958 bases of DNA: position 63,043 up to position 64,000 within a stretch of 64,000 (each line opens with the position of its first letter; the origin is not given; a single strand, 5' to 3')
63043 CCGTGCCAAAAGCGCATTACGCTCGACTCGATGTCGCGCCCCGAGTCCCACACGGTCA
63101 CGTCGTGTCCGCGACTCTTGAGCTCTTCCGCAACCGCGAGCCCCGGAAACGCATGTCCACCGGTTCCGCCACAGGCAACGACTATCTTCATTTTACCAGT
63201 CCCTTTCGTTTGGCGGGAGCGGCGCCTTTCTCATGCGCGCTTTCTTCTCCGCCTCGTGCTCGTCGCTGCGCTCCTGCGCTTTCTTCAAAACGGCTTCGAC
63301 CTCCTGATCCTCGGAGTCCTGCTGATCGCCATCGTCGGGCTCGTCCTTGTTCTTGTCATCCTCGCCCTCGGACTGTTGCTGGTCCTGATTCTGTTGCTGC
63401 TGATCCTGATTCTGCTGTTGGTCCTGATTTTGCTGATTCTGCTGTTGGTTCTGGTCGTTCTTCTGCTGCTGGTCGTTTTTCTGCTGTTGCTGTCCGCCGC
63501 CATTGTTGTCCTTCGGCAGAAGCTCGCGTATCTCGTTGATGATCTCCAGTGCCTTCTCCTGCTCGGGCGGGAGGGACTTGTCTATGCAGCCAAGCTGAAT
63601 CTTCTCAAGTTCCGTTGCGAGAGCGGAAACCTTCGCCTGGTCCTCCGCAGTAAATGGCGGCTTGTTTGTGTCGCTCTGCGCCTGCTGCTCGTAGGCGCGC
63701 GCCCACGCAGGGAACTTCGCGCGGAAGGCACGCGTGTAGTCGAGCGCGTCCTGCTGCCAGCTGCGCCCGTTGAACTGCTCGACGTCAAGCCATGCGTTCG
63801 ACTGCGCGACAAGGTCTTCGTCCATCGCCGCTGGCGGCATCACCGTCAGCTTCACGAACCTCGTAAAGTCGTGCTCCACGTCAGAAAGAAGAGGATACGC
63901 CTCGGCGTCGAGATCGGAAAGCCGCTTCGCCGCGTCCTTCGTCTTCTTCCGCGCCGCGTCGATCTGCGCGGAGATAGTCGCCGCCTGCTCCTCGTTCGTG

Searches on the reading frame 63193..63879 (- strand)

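Call 9: search_protein_families(library=pfam, proteins=[window:63193-63879:-], max_evalue=0.01)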
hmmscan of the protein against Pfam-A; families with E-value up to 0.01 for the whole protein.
window:63193-63879:- (228 aa): 1 family
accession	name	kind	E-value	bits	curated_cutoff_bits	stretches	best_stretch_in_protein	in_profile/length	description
PF03153.18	TFIIA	-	0.006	17.1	36.2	1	79-210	150-263/415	Transcription factor IIA, alpha/beta subunit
